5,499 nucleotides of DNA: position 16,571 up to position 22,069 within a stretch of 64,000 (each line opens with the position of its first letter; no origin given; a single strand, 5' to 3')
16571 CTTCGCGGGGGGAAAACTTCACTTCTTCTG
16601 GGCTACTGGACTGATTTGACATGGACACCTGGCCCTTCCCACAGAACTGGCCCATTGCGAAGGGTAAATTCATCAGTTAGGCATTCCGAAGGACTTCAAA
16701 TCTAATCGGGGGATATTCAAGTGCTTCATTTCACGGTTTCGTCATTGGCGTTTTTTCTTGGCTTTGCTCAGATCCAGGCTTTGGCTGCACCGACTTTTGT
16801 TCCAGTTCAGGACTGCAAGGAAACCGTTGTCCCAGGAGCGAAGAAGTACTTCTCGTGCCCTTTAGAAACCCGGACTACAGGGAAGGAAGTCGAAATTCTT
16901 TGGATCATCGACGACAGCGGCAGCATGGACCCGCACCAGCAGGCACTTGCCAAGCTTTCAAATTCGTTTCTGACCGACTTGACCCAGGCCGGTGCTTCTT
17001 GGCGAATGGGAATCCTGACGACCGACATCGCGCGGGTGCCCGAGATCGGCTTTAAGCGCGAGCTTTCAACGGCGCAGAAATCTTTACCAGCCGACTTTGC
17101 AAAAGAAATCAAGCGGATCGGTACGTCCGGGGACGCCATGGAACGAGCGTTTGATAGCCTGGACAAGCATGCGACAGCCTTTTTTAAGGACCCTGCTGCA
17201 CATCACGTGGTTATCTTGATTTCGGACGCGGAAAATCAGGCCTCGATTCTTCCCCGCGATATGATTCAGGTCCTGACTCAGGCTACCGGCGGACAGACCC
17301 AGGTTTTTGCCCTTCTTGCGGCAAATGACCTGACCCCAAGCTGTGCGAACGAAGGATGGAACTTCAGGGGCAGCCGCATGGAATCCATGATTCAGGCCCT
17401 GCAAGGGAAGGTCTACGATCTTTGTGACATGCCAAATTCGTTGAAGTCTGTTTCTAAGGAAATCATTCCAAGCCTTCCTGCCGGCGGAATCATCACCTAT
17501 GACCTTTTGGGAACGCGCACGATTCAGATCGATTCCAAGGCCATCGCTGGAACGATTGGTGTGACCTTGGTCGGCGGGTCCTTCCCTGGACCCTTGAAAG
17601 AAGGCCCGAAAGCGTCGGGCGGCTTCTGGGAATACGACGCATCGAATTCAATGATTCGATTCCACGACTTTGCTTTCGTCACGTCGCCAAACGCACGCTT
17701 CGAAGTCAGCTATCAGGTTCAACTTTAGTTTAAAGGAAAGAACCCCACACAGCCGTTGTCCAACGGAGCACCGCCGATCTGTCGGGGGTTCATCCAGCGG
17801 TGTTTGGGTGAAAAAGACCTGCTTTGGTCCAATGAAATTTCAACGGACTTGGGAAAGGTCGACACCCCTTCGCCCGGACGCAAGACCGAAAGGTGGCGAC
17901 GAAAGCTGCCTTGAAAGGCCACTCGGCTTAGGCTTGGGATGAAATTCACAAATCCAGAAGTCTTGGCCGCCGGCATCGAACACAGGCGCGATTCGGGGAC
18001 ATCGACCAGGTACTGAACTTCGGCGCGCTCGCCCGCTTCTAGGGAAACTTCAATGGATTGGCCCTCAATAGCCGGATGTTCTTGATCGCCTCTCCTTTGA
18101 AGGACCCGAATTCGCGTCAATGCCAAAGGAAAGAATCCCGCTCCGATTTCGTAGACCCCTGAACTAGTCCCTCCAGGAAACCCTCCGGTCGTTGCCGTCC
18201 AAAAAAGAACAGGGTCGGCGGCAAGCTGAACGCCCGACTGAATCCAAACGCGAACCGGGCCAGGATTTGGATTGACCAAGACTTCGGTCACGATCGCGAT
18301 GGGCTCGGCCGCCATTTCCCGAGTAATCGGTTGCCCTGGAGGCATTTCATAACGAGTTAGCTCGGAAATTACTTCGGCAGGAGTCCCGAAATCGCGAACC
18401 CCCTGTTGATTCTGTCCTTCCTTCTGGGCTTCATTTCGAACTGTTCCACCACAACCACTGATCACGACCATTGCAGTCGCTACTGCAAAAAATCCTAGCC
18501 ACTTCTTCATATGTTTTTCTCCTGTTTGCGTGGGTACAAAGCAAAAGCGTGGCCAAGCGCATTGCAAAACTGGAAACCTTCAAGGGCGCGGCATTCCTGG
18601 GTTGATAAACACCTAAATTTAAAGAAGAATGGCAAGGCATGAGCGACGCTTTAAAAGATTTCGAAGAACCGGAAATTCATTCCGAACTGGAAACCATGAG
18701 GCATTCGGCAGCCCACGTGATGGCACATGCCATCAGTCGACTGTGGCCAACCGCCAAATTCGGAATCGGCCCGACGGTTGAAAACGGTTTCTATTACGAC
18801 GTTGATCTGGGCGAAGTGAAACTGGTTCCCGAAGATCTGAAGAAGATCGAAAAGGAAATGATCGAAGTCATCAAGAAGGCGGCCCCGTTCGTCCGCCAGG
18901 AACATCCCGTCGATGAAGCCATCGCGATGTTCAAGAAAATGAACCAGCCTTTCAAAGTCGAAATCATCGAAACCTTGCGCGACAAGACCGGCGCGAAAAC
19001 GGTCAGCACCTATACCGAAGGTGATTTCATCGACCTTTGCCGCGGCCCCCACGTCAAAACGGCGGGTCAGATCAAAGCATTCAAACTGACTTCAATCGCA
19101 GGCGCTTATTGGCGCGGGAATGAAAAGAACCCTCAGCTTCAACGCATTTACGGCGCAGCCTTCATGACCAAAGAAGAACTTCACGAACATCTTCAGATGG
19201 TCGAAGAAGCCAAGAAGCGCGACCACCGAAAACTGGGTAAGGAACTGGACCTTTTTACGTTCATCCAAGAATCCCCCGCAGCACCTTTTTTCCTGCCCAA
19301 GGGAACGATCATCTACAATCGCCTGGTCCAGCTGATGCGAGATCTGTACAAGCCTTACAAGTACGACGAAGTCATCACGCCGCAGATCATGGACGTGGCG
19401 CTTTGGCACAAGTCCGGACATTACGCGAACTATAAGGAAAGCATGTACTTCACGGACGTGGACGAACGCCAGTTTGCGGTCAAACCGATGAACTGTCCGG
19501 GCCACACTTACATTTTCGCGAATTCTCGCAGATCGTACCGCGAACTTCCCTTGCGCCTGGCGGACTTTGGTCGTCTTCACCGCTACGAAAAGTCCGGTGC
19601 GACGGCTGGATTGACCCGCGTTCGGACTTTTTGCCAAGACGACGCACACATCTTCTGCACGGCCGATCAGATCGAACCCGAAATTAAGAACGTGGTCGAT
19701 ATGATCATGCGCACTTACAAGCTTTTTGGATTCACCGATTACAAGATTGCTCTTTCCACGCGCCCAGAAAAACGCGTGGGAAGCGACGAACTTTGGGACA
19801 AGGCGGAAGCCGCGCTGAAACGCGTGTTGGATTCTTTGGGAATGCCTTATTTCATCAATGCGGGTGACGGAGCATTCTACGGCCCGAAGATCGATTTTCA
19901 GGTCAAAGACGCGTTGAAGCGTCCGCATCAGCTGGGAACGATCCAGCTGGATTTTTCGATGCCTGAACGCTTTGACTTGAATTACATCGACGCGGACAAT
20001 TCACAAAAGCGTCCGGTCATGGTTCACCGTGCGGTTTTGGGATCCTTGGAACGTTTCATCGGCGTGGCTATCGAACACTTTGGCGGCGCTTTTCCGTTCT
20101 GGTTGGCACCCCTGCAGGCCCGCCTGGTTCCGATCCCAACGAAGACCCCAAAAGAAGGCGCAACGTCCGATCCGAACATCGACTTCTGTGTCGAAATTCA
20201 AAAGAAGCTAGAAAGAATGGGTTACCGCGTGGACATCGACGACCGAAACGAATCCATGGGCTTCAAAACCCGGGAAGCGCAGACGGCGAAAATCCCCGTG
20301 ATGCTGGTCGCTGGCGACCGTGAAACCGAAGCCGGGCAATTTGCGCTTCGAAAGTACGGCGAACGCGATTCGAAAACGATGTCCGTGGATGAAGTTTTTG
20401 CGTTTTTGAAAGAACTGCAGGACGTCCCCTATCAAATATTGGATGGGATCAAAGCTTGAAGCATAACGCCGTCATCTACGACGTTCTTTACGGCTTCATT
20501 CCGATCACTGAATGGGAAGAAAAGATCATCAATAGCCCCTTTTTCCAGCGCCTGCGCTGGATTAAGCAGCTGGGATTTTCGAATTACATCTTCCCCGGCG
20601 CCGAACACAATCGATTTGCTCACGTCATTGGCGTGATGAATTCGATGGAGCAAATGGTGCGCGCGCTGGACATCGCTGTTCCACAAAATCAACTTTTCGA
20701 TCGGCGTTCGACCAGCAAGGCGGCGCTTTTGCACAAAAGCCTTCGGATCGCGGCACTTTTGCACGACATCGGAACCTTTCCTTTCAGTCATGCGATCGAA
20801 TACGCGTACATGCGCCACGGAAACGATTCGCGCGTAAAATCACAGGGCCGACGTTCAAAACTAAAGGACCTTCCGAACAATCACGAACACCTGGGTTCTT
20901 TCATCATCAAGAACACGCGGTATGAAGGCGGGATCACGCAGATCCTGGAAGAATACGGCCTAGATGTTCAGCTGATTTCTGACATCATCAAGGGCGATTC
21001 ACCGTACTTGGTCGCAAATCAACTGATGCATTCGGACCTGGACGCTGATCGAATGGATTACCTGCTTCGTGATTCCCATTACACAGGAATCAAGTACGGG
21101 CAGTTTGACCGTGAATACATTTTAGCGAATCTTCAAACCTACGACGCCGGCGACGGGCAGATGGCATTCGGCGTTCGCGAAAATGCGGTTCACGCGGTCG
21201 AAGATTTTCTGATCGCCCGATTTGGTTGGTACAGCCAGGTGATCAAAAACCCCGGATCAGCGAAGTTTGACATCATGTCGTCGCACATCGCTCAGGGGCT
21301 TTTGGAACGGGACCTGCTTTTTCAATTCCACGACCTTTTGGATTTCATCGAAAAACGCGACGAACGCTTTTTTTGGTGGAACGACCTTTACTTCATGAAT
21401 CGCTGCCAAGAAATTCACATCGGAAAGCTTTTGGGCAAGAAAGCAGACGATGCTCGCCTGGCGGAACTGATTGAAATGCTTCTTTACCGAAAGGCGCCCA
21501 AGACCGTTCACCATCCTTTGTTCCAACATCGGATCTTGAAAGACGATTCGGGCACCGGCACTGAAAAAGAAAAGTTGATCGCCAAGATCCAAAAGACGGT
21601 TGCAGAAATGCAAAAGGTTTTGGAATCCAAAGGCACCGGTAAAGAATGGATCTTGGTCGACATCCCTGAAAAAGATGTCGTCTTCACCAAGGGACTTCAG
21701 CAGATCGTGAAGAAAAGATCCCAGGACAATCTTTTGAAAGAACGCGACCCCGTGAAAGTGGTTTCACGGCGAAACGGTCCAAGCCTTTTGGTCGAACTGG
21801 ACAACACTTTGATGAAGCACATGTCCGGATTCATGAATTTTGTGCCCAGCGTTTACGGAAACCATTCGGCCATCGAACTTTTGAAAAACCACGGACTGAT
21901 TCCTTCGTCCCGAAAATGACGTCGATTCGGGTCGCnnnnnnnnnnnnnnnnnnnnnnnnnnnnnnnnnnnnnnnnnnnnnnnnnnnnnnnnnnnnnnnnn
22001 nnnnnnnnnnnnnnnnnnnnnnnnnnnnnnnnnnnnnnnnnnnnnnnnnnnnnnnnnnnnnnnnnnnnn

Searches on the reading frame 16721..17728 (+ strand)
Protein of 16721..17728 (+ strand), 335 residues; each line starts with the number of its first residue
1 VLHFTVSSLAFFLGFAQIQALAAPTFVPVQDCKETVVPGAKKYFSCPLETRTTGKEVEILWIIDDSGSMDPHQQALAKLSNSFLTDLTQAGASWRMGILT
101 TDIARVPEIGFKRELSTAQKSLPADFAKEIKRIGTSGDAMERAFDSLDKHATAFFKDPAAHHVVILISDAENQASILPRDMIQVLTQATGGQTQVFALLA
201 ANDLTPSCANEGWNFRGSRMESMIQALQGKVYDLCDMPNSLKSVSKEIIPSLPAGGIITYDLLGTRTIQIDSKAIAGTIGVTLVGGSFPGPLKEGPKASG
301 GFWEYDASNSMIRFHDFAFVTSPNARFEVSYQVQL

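Call 51: search_protein_families(library=pfam, proteins=[window:16721-17728:+], max_evalue=0.001)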
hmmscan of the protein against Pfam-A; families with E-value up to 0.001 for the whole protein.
window:16721-17728:+ (335 aa): 1 family
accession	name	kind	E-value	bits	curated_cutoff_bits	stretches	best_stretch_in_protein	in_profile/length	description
PF00092.34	VWA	-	8.4e-05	23.3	23.8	1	59-198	2-137/174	von Willebrand factor type A domain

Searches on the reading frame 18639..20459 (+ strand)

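Call 51: search_protein_families(library=pfam, proteins=[window:18639-20459:+], max_evalue=0.001)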
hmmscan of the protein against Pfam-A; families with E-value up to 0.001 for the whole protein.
window:18639-20459:+ (606 aa): 3 families
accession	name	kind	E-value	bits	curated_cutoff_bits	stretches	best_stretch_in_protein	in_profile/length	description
PF00587.30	tRNA-synt_2b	-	1.7e-49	168.7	29.3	1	273-481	5-179/179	tRNA synthetase class II core domain (G, H, P, S and T)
PF03129.25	HGTP_anticodon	-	4.4e-19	68.9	21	1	499-593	7-94/94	Anticodon binding domain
PF07973.19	tRNA_SAD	-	3.6e-15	56.1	24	1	122-171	1-44/44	Threonyl and Alanyl tRNA synthetase second additional domain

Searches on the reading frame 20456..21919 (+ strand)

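Call 51: search_protein_families(library=pfam, proteins=[window:20456-21919:+], max_evalue=0.001)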
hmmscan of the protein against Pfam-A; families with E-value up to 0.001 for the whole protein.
window:20456-21919:+ (487 aa): 1 family
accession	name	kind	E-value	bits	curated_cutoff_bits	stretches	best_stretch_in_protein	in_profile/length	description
PF01966.28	HD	-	3.3e-07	31.1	22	1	53-136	1-75/116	HD domain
